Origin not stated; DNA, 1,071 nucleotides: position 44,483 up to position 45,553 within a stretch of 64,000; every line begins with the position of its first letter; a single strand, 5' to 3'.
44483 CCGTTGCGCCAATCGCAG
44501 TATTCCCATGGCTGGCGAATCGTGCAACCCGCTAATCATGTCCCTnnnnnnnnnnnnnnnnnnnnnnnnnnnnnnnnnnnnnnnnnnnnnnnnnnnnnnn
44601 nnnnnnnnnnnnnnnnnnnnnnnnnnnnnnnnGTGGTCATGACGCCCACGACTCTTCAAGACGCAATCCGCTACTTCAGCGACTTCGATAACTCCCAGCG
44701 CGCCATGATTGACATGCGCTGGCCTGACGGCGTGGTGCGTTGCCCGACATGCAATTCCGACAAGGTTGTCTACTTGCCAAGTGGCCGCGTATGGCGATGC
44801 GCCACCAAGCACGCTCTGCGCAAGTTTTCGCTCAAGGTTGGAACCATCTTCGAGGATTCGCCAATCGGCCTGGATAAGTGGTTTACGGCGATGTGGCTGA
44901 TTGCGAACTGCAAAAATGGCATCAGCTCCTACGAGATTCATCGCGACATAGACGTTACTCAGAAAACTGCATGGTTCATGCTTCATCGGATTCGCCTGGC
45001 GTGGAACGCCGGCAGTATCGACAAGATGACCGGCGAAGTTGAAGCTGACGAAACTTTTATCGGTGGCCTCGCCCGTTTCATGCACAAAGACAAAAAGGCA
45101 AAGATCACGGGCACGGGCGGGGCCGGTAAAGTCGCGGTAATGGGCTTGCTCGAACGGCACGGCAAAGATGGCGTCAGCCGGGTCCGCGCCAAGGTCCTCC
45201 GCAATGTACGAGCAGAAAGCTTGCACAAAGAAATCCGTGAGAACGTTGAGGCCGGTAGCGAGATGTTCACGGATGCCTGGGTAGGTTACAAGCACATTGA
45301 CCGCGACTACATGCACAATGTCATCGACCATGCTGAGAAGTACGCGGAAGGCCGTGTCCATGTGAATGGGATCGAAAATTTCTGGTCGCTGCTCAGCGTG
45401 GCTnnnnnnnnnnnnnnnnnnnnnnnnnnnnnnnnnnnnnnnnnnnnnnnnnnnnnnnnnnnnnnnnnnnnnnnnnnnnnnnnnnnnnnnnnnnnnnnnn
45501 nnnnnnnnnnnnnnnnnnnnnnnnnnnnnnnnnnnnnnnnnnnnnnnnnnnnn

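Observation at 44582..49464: Cargo-carrying IS1595-family transposon with perfect 23-bp IRs and 8-bp target duplication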

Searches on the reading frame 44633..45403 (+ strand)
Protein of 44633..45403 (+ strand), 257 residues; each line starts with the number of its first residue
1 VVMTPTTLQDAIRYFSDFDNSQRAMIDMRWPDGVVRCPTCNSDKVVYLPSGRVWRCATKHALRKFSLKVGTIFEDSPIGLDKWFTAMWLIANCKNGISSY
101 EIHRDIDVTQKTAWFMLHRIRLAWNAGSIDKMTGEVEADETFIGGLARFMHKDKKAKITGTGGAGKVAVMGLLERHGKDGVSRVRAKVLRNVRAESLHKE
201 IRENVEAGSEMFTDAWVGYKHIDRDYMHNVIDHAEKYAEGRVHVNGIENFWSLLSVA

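Call 7: search_protein_families(library=pfam, proteins=[window:44633-45403:+], max_evalue=0.01)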
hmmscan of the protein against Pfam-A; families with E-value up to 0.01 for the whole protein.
window:44633-45403:+ (257 aa): 2 families
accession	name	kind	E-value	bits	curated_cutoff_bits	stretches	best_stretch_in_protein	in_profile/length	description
PF12762.13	DDE_Tnp_IS1595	-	7.4e-25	88.2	27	1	132-254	2-125/153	ISXO2-like transposase domain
PF12760.12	Zn_ribbon_IS1595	-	1e-06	29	25.4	1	23-57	8-41/46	Transposase zinc-ribbon domain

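Call 16: find_homologous_proteins(query=window:44633-45403:+, max_evalue=1e-10)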
Query window:44633-45403:+ (257 aa): 8000 proteins with E <= 1e-10 among 8000 candidates; the best 120 are listed.
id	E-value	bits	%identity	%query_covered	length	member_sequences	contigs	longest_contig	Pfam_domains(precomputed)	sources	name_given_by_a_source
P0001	7.6e-167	571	97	98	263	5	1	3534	PF12760.13,PF12762.14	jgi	jgi:hypothetical protein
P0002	2.8e-145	500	85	98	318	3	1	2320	PF12760.13,PF12762.14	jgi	jgi:hypothetical protein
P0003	3.6e-134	464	80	98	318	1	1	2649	PF12762.14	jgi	-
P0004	4.8e-134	464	80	98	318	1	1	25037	PF12762.14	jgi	jgi:transposase-like protein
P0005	5.1e-134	464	79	98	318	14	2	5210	PF12762.14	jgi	jgi:transposase-like protein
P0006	3.3e-133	461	79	98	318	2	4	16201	PF12762.14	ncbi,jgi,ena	-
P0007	1.2e-131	456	78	98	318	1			PF12760.13,PF12762.14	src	-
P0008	1.7e-131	455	79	98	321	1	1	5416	PF12760.13,PF12762.14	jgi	jgi:transposase-like protein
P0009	1.0e-130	453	79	96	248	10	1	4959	PF12760.13,PF12762.14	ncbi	-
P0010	1.0e-130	453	78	98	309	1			PF12760.13,PF12762.14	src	-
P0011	1.8e-129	449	79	98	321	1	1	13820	PF12760.13,PF12762.14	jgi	jgi:transposase-like protein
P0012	9.4e-128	443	77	98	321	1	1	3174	PF12760.13,PF12762.14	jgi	jgi:hypothetical protein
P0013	1.1e-127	443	77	98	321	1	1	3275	PF12760.13,PF12762.14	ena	-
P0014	1.7e-127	442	78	98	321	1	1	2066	PF12760.13,PF12762.14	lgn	-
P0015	1.4e-126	439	77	98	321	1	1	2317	PF12760.13,PF12762.14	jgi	jgi:hypothetical protein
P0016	2.9e-126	438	77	98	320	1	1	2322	PF12760.13,PF12762.14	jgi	jgi:transposase-like protein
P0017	4.5e-126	438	79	95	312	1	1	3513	PF12760.13,PF12762.14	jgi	jgi:hypothetical protein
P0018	8.4e-125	433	78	95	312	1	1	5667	PF12760.13,PF12762.14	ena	-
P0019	4.2e-124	431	81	89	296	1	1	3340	PF12762.14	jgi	jgi:transposase-like protein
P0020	1.2e-122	426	74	97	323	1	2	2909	PF12760.13,PF12762.14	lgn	-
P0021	1.2e-121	423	72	98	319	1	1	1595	PF12760.13,PF12762.14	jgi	jgi:transposase-like protein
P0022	1.7e-121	423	73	98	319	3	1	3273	PF12760.13,PF12762.14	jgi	jgi:hypothetical protein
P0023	1.8e-121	422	73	97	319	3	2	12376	PF12760.13,PF12762.14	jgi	jgi:hypothetical protein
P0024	2.6e-121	422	73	98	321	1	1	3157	PF12760.13,PF12762.14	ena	-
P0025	3.7e-121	421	73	97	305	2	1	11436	PF12760.13,PF12762.14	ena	-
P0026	9.2e-121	420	73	97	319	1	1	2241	PF12760.13,PF12762.14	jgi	jgi:transposase-like protein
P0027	5.4e-120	418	71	98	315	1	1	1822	PF12760.13,PF12762.14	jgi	jgi:transposase-like protein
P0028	1.2e-119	416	73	97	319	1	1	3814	PF12760.13,PF12762.14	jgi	jgi:transposase-like protein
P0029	3.0e-119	415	73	97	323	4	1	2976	PF12760.13,PF12762.14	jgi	jgi:transposase-like protein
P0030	4.5e-119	415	72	97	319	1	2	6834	PF12760.13,PF12762.14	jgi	jgi:transposase-like protein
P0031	1.7e-118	413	70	97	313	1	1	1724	PF12760.13,PF12762.14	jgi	jgi:transposase-like protein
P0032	3.7e-118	412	72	98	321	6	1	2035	PF12760.13,PF12762.14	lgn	-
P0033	3.8e-118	412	71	97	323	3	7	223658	PF12760.13,PF12762.14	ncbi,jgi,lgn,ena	jgi:transposase-like protein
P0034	8.6e-118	410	72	97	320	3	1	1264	PF12760.13,PF12762.14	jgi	jgi:transposase-like protein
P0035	1.9e-117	409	70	98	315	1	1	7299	PF12760.13,PF12762.14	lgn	-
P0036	2.6e-117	409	71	98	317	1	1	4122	PF12760.13,PF12762.14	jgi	jgi:transposase-like protein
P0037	7.5e-117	407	73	98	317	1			PF12760.13,PF12762.14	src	-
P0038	1.1e-116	407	72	98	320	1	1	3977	PF12760.13,PF12762.14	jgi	jgi:transposase-like protein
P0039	6.5e-116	404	70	97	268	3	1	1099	PF12760.13,PF12762.14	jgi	jgi:transposase-like protein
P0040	1.9e-115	403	69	98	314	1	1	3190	PF12760.13,PF12762.14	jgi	jgi:transposase-like protein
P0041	4.5e-115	401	71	98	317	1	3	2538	PF12760.13,PF12762.14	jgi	jgi:transposase-like protein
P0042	7.3e-114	398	69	98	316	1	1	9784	PF12760.13,PF12762.14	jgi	jgi:transposase-like protein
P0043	1.0e-113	397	67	98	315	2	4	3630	PF12760.13,PF12762.14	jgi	jgi:transposase-like protein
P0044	1.7e-113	396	68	98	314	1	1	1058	PF12760.13,PF12762.14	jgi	jgi:transposase-like protein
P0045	2.0e-113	396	67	98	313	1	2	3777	PF12760.13,PF12762.14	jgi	jgi:transposase-like protein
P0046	2.9e-113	396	67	98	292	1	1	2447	PF12760.13,PF12762.14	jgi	jgi:transposase-like protein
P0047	3.5e-113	395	67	98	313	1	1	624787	PF12760.13,PF12762.14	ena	-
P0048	2.4e-112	393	67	99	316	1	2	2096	PF12760.13,PF12762.14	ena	-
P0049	4.6e-112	392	67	98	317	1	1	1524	PF12760.13,PF12762.14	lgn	-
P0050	5.8e-112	391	80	82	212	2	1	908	PF12762.14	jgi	-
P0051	1.4e-111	390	67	99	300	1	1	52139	PF12760.13,PF12762.14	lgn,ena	-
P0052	1.7e-111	390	68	97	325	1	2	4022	PF12760.13,PF12762.14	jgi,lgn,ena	-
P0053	1.8e-111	390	69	98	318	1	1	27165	PF12760.13,PF12762.14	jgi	jgi:transposase-like protein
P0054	1.8e-111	390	68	98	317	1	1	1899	PF12760.13,PF12762.14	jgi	jgi:transposase-like protein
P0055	3.2e-111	389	67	98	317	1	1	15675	PF12760.13,PF12762.14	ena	-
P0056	3.5e-111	389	66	97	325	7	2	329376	PF12760.13,PF12762.14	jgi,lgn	jgi:transposase-like protein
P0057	4.4e-111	388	67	99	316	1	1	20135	PF12760.13,PF12762.14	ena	-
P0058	2.3e-110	386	66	98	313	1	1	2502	PF12760.13,PF12762.14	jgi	jgi:transposase-like protein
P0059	3.3e-110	386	66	98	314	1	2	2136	PF12760.13,PF12762.14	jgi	jgi:transposase-like protein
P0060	3.6e-110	385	67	98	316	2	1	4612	PF12760.13,PF12762.14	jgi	jgi:transposase-like protein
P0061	6.5e-110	385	67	97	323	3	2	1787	PF12760.13,PF12762.14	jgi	-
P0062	7.4e-110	384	68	97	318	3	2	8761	PF12760.13,PF12762.14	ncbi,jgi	-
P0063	9.5e-110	384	67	97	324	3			PF12760.13,PF12762.14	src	-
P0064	1.2e-109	384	67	97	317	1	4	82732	PF12760.13,PF12762.14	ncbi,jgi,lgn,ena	jgi:transposase-like protein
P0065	1.5e-109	383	66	98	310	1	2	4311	PF12760.13,PF12762.14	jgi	jgi:transposase-like protein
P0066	1.8e-109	383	66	98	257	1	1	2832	PF12760.13,PF12762.14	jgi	jgi:transposase-like protein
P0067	4.7e-109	382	66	98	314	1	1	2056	PF12760.13,PF12762.14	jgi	jgi:transposase-like protein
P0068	6.5e-109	381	66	98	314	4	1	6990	PF12760.13,PF12762.14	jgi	jgi:transposase-like protein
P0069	8.1e-109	381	67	99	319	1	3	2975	PF12760.13,PF12762.14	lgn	-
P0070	9.3e-109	381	65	99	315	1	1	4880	PF12760.13,PF12762.14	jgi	jgi:hypothetical protein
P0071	1.5e-108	380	66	97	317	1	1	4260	PF12760.13,PF12762.14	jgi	jgi:transposase-like protein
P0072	1.8e-108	380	65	98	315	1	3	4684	PF12760.13,PF12762.14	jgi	jgi:transposase-like protein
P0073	2.9e-108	379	65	98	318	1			PF12760.13,PF12762.14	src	-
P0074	6.5e-108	378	67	97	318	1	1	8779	PF12760.13,PF12762.14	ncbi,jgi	jgi:transposase-like protein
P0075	7.1e-108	378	64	98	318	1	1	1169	PF12760.13,PF12762.14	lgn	-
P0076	9.6e-108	377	65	97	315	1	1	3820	PF12760.13,PF12762.14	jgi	jgi:transposase-like protein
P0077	1.4e-107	377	65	98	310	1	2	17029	PF12760.13,PF12762.14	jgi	jgi:transposase-like protein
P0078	1.4e-107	377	67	97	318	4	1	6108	PF12760.13,PF12762.14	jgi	-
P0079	1.5e-107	377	67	97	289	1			PF12760.13,PF12762.14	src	-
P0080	2.1e-107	376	67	98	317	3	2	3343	PF12760.13,PF12762.14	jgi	jgi:transposase-like protein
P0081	2.1e-107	376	65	97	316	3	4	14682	PF12760.13,PF12762.14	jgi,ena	jgi:transposase-like protein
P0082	3.4e-107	376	67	97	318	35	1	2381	PF12760.13,PF12762.14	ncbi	-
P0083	3.6e-107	376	64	98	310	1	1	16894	PF12760.13,PF12762.14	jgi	jgi:transposase-like protein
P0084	3.8e-107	376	67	99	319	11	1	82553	PF12760.13,PF12762.14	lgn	-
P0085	3.8e-107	375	67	97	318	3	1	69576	PF12760.13,PF12762.14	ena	-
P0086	4.5e-107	375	66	97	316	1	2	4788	PF12760.13,PF12762.14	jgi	jgi:transposase-like protein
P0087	1.2e-106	374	66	97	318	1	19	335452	PF12760.13,PF12762.14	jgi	-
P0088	1.4e-106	374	63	98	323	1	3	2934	PF12760.13,PF12762.14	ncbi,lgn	-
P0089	2.1e-106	373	67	97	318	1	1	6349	PF12760.13,PF12762.14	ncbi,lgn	ncbi:MAG: IS1595 family transposase [Candidatus Binataceae bacterium]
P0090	2.1e-106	373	64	98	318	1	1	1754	PF12760.13,PF12762.14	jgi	jgi:transposase-like protein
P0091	2.4e-106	373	64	98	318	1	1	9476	PF12760.13,PF12762.14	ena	-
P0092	2.9e-106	373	64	98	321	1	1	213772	PF12760.13,PF12762.14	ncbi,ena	-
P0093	3.0e-106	373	65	99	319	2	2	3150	PF12760.13,PF12762.14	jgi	jgi:transposase-like protein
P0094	3.9e-106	372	64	98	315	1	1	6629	PF12760.13,PF12762.14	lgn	-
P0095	4.7e-106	372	64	98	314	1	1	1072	PF12762.14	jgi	jgi:transposase-like protein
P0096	6.2e-106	372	64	97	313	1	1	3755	PF12760.13,PF12762.14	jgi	jgi:transposase-like protein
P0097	6.5e-106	371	66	97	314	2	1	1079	PF12760.13,PF12762.14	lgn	-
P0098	7.3e-106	371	67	97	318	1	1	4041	PF12760.13,PF12762.14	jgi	jgi:transposase-like protein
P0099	8.9e-106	371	64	98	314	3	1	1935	PF12760.13,PF12762.14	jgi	jgi:transposase-like protein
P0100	9.4e-106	371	64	98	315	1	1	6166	PF12760.13,PF12762.14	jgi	jgi:transposase-like protein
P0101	1.2e-105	371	64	98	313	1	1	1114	PF12760.13,PF12762.14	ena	-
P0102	1.3e-105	371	66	98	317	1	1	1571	PF12760.13,PF12762.14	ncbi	-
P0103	1.5e-105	370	63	97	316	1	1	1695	PF12760.13,PF12762.14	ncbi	-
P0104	1.5e-105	370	65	97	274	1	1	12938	PF12760.13,PF12762.14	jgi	jgi:hypothetical protein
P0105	1.7e-105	370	63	98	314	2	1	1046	PF12762.14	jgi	jgi:transposase-like protein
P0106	1.8e-105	370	64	98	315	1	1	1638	PF12760.13,PF12762.14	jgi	jgi:transposase-like protein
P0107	2.0e-105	370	62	98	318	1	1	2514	PF12760.13,PF12762.14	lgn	-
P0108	2.1e-105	370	65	97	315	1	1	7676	PF12760.13,PF12762.14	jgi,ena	jgi:transposase-like protein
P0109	2.2e-105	370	62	99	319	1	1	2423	PF12760.13,PF12762.14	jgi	jgi:transposase-like protein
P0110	2.3e-105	370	63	98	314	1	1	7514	PF12760.13,PF12762.14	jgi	jgi:hypothetical protein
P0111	2.7e-105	369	63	98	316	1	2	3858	PF12760.13,PF12762.14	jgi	jgi:transposase-like protein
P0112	2.8e-105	369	64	99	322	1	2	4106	PF12760.13,PF12762.14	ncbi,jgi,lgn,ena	-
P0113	2.9e-105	369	66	97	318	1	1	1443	PF12760.13,PF12762.14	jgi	jgi:transposase-like protein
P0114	3.6e-105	369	64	97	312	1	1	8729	PF12760.13,PF12762.14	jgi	jgi:transposase-like protein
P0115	3.9e-105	369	64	99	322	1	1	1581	PF12760.13,PF12762.14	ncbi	-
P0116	4.3e-105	369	65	96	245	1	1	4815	PF12760.13,PF12762.14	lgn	-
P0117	4.6e-105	369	64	97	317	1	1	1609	PF12760.13,PF12762.14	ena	-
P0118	7.5e-105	368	64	98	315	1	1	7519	PF12760.13,PF12762.14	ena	-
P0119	9.3e-105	368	64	97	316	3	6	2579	PF12760.13,PF12762.14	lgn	-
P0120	1.1e-104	368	66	97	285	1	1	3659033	PF12760.13,PF12762.14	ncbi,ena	-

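Call 20: find_encoding_contigs(protein=P0001, flank=10000, max_places=6)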
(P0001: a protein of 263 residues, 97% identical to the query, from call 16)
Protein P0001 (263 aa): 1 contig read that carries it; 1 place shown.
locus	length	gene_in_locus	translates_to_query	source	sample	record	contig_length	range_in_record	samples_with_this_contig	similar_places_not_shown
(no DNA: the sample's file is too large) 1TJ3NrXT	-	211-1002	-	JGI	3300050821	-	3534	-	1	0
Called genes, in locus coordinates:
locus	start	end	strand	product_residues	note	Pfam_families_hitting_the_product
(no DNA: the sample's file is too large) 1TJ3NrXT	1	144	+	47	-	?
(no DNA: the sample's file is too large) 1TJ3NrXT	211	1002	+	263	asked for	PF12760:Zn_ribbon_IS1595 (weak), PF12762:DDE_Tnp_IS1595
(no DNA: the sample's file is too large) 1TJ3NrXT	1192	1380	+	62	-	-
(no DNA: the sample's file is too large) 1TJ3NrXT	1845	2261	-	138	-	-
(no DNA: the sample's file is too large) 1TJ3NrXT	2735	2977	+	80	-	-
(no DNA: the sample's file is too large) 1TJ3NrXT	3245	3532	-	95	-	?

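Call 21: find_encoding_contigs(protein=P0004, flank=10000, max_places=4)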
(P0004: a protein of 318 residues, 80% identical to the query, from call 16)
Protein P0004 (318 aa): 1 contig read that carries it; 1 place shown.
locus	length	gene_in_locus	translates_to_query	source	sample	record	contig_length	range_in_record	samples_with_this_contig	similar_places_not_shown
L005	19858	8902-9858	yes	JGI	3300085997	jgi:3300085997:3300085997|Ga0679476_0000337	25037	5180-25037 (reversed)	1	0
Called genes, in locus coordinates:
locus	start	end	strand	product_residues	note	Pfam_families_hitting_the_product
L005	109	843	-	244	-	-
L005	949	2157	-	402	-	PF00465:Fe-ADH, PF13685:Fe-ADH_2 (weak), PF25137:ADH_Fe_C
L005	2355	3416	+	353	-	PF00296:Bac_luciferase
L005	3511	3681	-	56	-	-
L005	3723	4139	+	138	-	PF13411:MerR_1, PF00376:MerR, PF09278:MerR-DNA-bind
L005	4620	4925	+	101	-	-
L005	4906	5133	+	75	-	-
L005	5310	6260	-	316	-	PF12760:Zn_ribbon_IS1595, PF12762:DDE_Tnp_IS1595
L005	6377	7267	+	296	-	PF12686:DUF3800 (weak)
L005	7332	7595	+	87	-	-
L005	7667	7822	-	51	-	-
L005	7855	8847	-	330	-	PF12760:Zn_ribbon_IS1595, PF12762:DDE_Tnp_IS1595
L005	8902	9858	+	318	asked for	PF12762:DDE_Tnp_IS1595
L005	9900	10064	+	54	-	-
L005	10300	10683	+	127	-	-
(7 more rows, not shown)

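Call 23: find_related_loci(query=window:44639-45403:+, collection=metagenome_contigs, flank=10000)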
Query window:44639-45403:+ (255 aa) in metagenome_contigs; peptide patterns used: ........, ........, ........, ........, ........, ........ (x = any residue, [..] = any of these).
600 stretches matched a pattern (row limit reached: there are more); 597 encode a relative of the query (tblastn E <= 1e-3); the best 80 are kept; 80 distinct loci.
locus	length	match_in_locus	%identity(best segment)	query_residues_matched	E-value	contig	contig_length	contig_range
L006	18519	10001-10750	68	3-252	5e-116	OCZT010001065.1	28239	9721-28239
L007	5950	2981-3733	67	3-252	2e-113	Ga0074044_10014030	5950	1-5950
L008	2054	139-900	64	2-255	6e-117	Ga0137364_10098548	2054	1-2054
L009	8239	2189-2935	64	3-252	3e-106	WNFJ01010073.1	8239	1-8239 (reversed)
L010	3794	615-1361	63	2-252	4e-106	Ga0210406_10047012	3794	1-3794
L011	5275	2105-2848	63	2-252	6e-105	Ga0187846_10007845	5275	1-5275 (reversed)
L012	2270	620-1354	62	2-252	2e-109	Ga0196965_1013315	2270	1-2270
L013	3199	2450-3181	62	5-252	1e-106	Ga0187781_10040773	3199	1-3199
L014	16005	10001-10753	63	2-252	4e-104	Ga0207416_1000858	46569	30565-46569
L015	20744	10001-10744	62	3-252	3e-102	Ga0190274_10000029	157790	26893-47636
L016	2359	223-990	59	3-255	7e-106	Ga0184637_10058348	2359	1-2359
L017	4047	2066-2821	58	2-255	1e-101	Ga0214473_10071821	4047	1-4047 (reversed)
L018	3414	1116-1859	60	3-252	1e-101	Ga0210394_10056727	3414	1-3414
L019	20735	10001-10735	61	3-252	3e-100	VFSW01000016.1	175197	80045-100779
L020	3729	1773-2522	60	3-252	5e-101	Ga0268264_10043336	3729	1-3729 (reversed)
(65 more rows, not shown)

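Call 30: search_protein_families(library=ncbifam, proteins=[window:44633-45403:+], max_evalue=0.01)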
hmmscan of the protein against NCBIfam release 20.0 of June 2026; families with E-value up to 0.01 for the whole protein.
window:44633-45403:+ (257 aa): 1 family
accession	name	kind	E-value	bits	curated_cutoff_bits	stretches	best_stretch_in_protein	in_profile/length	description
NF033547.1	transpos_IS1595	equivalog_domain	4.5e-43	147.6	75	1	77-254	3-185/215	IS1595 family transposase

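Call 34: search_protein_families(library=pfam, alignment_id=A1, max_evalue=0.001)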
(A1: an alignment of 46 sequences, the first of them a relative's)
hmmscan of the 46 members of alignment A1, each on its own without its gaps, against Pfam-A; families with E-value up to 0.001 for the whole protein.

A. member 1, L006:11252-12376:- (374 aa): 0 families

B. families by the number of members that match (of 46 scanned): 14 families
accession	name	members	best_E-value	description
PF12686.12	DUF3800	2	2.9e-18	Protein of unknown function (DUF3800)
PF01850.27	PIN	2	1.7e-12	PIN domain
PF13365.12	Trypsin_2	2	3.7e-05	Trypsin-like peptidase domain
PF01555.25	N6_N4_Mtase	1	3.6e-40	DNA methylase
PF08238.18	Sel1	1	2.3e-21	Sel1 repeat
PF13749.12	HATPase_c_4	1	6.2e-16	Putative ATP-dependent DNA helicase recG C-terminal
PF22722.2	NA-iREase1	1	7.1e-08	NACHT-associated inactive Restriction Endonuclease 1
PF01936.24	NYN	1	2.4e-07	NYN domain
PF04471.18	Mrr_cat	1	3.5e-07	Restriction endonuclease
PF00227.31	Proteasome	1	1.6e-06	Proteasome subunit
PF12728.13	HTH_17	1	6.6e-06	Helix-turn-helix domain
PF04326.19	SLFN_AlbA_2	1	1.1e-05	Schlafen, AlbA_2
PF17278.7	DUF5343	1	0.00035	Family of unknown function (DUF5343)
PF13174.12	TPR_6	1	0.00051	Tetratricopeptide repeat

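Call 40: list_cluster_members(proteins=[P0001])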
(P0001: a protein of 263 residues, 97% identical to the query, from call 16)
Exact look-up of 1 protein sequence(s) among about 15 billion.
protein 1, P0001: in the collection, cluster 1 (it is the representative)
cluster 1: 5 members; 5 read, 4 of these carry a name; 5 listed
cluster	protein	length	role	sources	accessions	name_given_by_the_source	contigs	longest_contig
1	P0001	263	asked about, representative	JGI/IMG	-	hypothetical protein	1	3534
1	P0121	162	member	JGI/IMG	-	transposase-like protein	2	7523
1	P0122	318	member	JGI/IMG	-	transposase-like protein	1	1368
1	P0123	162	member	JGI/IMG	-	transposase-like protein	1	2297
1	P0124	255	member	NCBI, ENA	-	-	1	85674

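Call 41: find_encoding_contigs(protein=P0121, flank=10000, max_places=4)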
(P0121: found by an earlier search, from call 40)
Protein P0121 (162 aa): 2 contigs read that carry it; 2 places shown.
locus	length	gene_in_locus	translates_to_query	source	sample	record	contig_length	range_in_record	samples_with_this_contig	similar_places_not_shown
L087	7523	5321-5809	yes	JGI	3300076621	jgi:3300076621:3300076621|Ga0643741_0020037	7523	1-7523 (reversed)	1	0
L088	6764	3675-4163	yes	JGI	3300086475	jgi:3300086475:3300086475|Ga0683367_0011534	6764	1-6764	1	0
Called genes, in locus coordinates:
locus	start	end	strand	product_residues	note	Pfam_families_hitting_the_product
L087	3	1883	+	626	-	?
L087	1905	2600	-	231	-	PF02811:PHP, PF13263:PHP_C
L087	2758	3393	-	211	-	PF00160:Pro_isomerase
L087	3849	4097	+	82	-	-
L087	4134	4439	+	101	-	-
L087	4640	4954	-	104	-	PF05016:ParE_toxin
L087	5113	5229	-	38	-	-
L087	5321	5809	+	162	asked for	PF12760:Zn_ribbon_IS1595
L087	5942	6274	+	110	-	PF12762:DDE_Tnp_IS1595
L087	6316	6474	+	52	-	-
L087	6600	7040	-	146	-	PF05066:HARE-HTH (weak)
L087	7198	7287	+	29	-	-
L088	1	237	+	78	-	?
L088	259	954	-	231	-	PF02811:PHP, PF13263:PHP_C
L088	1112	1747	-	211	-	PF00160:Pro_isomerase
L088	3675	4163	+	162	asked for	PF12760:Zn_ribbon_IS1595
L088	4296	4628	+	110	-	PF12762:DDE_Tnp_IS1595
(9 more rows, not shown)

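Call 42: find_encoding_contigs(protein=P0122, flank=10000, max_places=4)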
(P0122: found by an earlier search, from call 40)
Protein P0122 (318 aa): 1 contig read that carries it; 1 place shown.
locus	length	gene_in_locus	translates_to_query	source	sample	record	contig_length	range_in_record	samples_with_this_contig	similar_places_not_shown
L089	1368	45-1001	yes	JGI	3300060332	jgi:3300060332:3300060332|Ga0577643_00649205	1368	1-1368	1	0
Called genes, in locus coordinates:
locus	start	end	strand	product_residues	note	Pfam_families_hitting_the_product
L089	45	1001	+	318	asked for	PF12760:Zn_ribbon_IS1595, PF12762:DDE_Tnp_IS1595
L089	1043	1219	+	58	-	-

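Call 63: search_protein_families(library=padloc, alignment_id=A1, max_evalue=0.001)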
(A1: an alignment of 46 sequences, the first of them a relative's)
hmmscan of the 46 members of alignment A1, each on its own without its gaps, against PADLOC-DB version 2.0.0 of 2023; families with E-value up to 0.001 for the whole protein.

A. member 1, L006:11252-12376:- (374 aa): 1 family
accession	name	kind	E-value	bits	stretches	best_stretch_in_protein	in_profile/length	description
PDLC04024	PD-T4-10_B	-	1.1e-08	32.9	1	18-139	17-140/353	-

B. families by the number of members that match (of 46 scanned): 85 families (the first 25 are shown)
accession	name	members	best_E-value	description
PDLC05022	PDC-S45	2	7.3e-10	-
PDLC03354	MTase_II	1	2.9e-60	Type II methyltransferase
PDLC03339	MTase_II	1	2.7e-55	Type II methyltransferase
PDLC03300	MTase_II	1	3.8e-43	Type II methyltransferase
PDLC03644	MTase_III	1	1.6e-40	Type III methyltransferase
PDLC03638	MTase_III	1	1.7e-39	Type III methyltransferase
PDLC03636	MTase_III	1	8e-34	Type III methyltransferase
PDLC03299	MTase_II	1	4.4e-33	Type II methyltransferase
PDLC03633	MTase_III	1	6.1e-32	Type III methyltransferase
PDLC03635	MTase_III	1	1.7e-30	Type III methyltransferase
PDLC03371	MTase_II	1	1e-29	Type II methyltransferase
PDLC03641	MTase_III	1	1.5e-29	Type III methyltransferase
PDLC03634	MTase_III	1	4.3e-27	Type III methyltransferase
PDLC03216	MTase_II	1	1.9e-22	Type II methyltransferase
PDLC03320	MTase_II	1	2.1e-22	Type II methyltransferase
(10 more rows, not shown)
